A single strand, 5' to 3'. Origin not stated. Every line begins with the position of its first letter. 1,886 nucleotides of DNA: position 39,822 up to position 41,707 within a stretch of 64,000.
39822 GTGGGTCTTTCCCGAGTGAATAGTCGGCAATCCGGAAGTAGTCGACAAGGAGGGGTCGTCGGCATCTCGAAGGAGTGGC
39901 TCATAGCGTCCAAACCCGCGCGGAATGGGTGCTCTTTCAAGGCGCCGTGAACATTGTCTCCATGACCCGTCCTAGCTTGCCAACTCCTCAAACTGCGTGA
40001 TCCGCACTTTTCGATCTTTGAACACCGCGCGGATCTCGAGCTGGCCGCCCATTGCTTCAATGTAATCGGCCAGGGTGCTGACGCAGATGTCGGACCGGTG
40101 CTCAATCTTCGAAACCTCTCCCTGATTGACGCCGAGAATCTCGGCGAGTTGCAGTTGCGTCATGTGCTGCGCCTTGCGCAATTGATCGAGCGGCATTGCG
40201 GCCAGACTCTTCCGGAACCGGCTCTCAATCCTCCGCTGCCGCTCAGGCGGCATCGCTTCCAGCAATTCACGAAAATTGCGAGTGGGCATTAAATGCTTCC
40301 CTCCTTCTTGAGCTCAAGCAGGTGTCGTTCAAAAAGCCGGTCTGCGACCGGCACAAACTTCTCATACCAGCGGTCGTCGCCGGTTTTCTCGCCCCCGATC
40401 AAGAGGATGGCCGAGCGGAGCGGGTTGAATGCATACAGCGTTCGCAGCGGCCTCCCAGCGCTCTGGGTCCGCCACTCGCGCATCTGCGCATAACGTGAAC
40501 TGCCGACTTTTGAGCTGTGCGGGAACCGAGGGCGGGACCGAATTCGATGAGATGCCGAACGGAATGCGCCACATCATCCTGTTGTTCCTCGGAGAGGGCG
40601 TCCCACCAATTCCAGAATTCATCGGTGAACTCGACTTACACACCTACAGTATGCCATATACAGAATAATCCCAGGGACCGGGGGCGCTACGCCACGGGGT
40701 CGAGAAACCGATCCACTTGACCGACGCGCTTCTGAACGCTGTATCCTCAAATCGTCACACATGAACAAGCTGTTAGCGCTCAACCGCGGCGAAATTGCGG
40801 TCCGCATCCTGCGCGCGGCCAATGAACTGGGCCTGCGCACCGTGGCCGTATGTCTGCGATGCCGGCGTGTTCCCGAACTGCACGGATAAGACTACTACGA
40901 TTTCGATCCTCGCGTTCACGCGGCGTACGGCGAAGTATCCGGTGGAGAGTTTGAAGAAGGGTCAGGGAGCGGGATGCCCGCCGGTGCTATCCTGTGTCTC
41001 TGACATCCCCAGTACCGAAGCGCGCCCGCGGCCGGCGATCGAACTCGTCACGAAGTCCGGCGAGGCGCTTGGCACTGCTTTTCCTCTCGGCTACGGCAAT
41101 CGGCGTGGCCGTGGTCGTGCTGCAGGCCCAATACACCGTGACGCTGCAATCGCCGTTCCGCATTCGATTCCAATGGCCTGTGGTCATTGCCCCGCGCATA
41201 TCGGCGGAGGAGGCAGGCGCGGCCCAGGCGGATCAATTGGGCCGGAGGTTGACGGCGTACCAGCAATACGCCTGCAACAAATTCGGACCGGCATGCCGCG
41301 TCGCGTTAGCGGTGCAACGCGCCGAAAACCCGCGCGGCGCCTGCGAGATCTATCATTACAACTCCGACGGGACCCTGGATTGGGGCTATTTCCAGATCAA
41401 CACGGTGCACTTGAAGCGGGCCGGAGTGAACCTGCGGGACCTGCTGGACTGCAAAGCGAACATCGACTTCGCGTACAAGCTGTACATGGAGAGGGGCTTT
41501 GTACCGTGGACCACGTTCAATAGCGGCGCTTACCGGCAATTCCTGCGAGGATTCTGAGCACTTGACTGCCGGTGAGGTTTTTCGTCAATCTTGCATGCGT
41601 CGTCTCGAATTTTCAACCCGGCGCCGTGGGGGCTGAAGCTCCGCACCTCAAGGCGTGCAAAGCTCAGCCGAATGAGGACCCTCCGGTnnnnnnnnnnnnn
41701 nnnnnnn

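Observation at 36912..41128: ~3.7-kb AT-richer island bracketed by diverged direct repeats of the GMC gene end, carrying two HigBA-like modules around an unknown cassette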

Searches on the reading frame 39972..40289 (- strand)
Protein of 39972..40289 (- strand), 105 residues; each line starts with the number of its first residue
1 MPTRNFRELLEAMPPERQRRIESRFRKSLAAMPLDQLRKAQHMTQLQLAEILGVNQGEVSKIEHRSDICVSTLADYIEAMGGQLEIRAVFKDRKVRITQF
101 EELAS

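Call 6: search_protein_families(library=pfam, proteins=[window:39972-40289:-], max_evalue=0.1)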
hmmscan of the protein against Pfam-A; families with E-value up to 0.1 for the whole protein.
window:39972-40289:- (105 aa): 9 families
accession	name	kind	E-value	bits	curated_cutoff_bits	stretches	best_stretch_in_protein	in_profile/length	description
PF13744.12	HTH_37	-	1.7e-08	34.6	27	1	24-88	14-79/80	Helix-turn-helix domain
PF01381.28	HTH_3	-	8.3e-07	29.4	23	1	36-79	3-47/55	Helix-turn-helix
PF04545.22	Sigma70_r4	-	4e-05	23.5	24.1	1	36-65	14-43/50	Sigma-70, region 4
PF08281.18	Sigma70_r4_2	-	0.013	15.5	25.7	0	37-59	21-43/54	Sigma-70, region 4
PF12844.13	HTH_19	-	0.016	15.6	30.2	1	35-64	5-34/64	Helix-turn-helix domain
PF13560.12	HTH_31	-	0.017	15.8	27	1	34-67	6-39/64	Helix-turn-helix domain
PF13412.12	HTH_24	-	0.052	13.6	21.9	0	34-60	9-35/48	Winged helix-turn-helix DNA-binding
PF13443.12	HTH_26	-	0.063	14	22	0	34-75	2-45/63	Cro/C1-type HTH DNA-binding domain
PF25469.1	HTH_NWD1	-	0.079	13.3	27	1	16-95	22-101/125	NWD1-like, winged helix-turn-helix domain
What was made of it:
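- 39972..40289 (-): HigA-like antitoxin 2 (105 aa), intact. It now lacks a working toxin partner. Pfam HTH_37 (E = 1.7e-8) and HTH_3 (call 6).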

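Call 7: search_protein_families(library=padloc, proteins=[window:39972-40289:-], max_evalue=0.1)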
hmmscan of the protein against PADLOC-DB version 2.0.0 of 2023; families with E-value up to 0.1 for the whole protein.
window:39972-40289:- (105 aa): 5 families
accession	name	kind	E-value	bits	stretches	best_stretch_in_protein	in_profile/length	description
PDLC02926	HTH_VI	-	3.2e-05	22.1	1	34-84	6-57/92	-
PDLC03951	RmrA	-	0.00037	17.6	1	32-68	11-47/400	-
PDLC04133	mad1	-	0.0097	14.2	1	39-67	2-30/60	mads_1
PDLC03954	RmrA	-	0.016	12.1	1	29-90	10-68/380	-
PDLC04760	PDC-M64C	-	0.027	12.9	1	6-83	6-81/93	-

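Call 10: search_protein_families(library=ncbifam, proteins=[window:39972-40289:-], max_evalue=0.1)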
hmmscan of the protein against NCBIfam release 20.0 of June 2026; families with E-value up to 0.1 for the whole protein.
window:39972-40289:- (105 aa): 13 families
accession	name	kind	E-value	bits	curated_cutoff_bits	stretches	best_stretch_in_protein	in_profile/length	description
TIGR03070.1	couple_hipB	subfamily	1.3e-05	25.1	71.65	1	32-64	5-37/58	type II toxin-antitoxin system Y4mF family antitoxin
TIGR02937.1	sigma70-ECF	superfamily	2.9e-05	23.8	42.9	1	5-65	110-156/165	sigma-70 family RNA polymerase sigma factor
TIGR03830.1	CxxCG_CxxCG_HTH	subfamily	0.00071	19.4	61.8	1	20-66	56-102/127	type II TA system antitoxin MqsA family protein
NF041575.1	antitoxPezA_Strep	equivalog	0.0021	18.1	290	1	35-77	7-49/158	type II toxin-antitoxin system antitoxin PezA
TIGR02612.1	mob_myst_A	hypoth_equivalog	0.0026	17.7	122.6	1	36-83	32-82/150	mobile mystery protein A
TIGR02980.1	SigBFG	subfamily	0.0032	17.2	234.35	1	37-66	189-218/227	SigB/SigF/SigG family RNA polymerase sigma factor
NF041951.1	phage_RstR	subfamily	0.0042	17.3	80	1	34-64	7-37/108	RstR family transcriptional repressor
NF007271.0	PRK09726.1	equivalog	0.0048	16.9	79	1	34-72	17-56/88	type II toxin-antitoxin system antitoxin HipB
TIGR02885.1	spore_sigF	equivalog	0.0061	16.4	321.45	1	37-65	194-222/231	RNA polymerase sporulation sigma factor SigF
NF005514.0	PRK07122.1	subfamily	0.017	14.3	372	1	36-64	225-253/264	RNA polymerase sigma factor SigF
NF038139.1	Reg_Aceta_RamB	equivalog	0.021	13.5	700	1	34-79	7-53/465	acetate metabolism transcriptional regulator RamB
NF004052.0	PRK05572.1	subfamily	0.026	14.1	311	1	37-65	213-241/252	SigF/SigG family RNA polymerase sporulation sigma factor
NF007408.0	PRK09943.1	equivalog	0.066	12.8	211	1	34-81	12-60/185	HTH-type transcriptional regulator PuuR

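Call 59: find_encoding_contigs(protein=window:39972-40289:-, flank=10000, max_places=6)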
Protein window:39972-40289:- (105 aa): 5 contigs read that carry it; 3 places shown.
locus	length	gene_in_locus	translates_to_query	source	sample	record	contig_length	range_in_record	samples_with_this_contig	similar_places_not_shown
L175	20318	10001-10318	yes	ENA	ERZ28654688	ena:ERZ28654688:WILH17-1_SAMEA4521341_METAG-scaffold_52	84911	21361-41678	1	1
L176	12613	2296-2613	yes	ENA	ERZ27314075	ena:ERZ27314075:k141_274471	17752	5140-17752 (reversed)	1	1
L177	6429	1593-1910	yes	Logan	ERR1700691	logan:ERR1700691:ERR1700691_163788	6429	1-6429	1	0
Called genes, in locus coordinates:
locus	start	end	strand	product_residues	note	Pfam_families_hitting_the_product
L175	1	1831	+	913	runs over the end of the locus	PF25816:RamC_N, PF00069:Pkinase, PF05147:LANC_like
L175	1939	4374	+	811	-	PF12704:MacB_PCD, PF02687:FtsX, PF12704:MacB_PCD, PF02687:FtsX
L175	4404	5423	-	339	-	PF02254:TrkA_N (weak), PF03446:NAD_binding_2, PF03807:F420_oxidored (weak), PF00393:6PGD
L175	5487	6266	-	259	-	-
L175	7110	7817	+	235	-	PF12840:HTH_20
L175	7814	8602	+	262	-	PF10604:Polyketide_cyc2, PF08327:AHSA1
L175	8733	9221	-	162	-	-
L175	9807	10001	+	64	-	PF05973:Gp49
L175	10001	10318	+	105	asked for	PF13744:HTH_37, PF01381:HTH_3 (weak)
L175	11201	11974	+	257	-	-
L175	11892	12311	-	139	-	PF01381:HTH_3 (weak), PF13443:HTH_26 (weak)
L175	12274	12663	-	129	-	PF05973:Gp49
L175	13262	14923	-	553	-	PF00732:GMC_oxred_N, PF05199:GMC_oxred_C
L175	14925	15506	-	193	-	PF13618:Gluconate_2-dh3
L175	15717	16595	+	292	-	-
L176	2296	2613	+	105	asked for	PF13744:HTH_37, PF01381:HTH_3 (weak)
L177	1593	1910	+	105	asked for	PF13744:HTH_37, PF01381:HTH_3 (weak)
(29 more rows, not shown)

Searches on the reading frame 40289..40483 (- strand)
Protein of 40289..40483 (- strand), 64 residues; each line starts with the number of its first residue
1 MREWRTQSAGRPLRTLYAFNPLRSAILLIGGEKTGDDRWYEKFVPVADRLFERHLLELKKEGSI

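Call 6: search_protein_families(library=pfam, proteins=[window:40289-40483:-], max_evalue=0.1)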
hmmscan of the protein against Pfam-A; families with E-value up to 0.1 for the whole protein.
window:40289-40483:- (64 aa): 1 family
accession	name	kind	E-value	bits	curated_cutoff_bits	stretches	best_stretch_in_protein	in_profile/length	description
PF05973.20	Gp49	-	6e-08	33.1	23.9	1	1-51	40-89/90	Phage derived protein Gp49-like (DUF891)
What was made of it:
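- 40289..40650 (-): HigB-like toxin 2 pseudogene, with at least two frame breaks. The Gp49 match covers only profile positions 40-89 (call 6).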

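Call 7: search_protein_families(library=padloc, proteins=[window:40289-40483:-], max_evalue=0.1)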
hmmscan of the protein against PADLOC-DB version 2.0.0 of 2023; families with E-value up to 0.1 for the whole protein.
window:40289-40483:- (64 aa): 2 families
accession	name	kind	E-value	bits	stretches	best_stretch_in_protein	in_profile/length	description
PDLC03894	NsnC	-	0.0029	15.2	1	1-53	238-291/294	-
PDLC03881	NsnC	-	0.048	11.1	1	12-51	262-300/303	-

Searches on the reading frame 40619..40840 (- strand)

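Call 74: search_protein_families(library=pfam, proteins=[window:40619-40840:-], max_evalue=1)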
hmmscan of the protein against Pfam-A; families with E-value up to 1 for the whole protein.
window:40619-40840:- (73 aa): 1 family
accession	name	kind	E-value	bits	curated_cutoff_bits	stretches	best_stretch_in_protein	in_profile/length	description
PF17758.7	Prot_ATP_ID_OB_N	-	0.14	12.3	23.4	1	7-25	19-37/62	Proteasomal ATPase OB N-terminal domain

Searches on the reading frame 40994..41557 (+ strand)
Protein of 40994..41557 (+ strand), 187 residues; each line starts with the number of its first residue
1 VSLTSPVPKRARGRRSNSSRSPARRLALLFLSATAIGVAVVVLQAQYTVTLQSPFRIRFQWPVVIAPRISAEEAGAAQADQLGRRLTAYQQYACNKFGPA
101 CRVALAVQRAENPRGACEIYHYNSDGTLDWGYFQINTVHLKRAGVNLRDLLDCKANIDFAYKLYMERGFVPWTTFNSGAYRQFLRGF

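Call 6: search_protein_families(library=pfam, proteins=[window:40994-41557:+], max_evalue=0.1)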
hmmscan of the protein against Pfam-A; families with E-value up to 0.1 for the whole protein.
window:40994-41557:+ (187 aa): 1 family
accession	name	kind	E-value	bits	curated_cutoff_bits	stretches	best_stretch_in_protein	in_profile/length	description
PF18896.5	SLT_3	-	0.002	19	27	1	102-174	15-89/89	Lysozyme like domain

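Call 10: search_protein_families(library=ncbifam, proteins=[window:40994-41557:+], max_evalue=0.1)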
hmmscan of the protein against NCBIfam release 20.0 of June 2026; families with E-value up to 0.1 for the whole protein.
window:40994-41557:+ (187 aa): 1 family
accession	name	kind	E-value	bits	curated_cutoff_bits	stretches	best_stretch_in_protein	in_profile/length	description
NF011856.0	PRK15328.1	equivalog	0.0088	15.6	208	1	121-151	52-85/160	type III secretion system invasion protein IagB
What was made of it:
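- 40994..41557 (+): Intact lysozyme-like / lytic-transglycosylase-like gene (187 aa). Homology with the empty allele ends 2 nt after its stop codon, at 41559. Weak Pfam SLT_3 (E = 0.002, below the curated cut-off) and NCBIfam IagB (calls 6, 10).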

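Call 36: find_related_loci(query=window:40994-41557:+, collection=metagenome_contigs, flank=6000)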
Query window:40994-41557:+ (187 aa) in metagenome_contigs; peptide patterns used: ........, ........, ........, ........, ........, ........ (x = any residue, [..] = any of these).
599 stretches matched a pattern (row limit reached: there are more); 344 encode a relative of the query (tblastn E <= 1e-3); the best 80 are kept; 80 distinct loci.
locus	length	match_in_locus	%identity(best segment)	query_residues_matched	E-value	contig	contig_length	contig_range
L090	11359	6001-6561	90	1-187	2e-112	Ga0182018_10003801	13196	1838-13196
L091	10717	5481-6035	88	1-185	1e-110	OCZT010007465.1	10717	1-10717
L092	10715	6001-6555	88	1-185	1e-110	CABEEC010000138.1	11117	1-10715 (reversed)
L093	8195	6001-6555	88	1-185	1e-110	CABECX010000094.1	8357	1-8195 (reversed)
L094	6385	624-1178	88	1-185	1e-110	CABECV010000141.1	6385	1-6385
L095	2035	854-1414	82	1-187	8e-113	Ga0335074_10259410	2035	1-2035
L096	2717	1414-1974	86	1-187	1e-107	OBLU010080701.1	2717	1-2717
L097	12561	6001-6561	89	1-187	3e-104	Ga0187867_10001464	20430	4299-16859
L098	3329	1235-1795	82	1-187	1e-105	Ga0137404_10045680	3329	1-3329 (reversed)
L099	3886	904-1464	79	1-187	3e-102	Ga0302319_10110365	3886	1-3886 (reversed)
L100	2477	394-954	83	1-187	4e-105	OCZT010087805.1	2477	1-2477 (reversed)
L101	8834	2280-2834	82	1-185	1e-101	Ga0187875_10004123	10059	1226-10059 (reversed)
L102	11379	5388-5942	86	1-185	4e-101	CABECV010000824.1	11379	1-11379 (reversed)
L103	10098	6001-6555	86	1-185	4e-101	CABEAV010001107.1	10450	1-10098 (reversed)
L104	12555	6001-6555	82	1-185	3e-101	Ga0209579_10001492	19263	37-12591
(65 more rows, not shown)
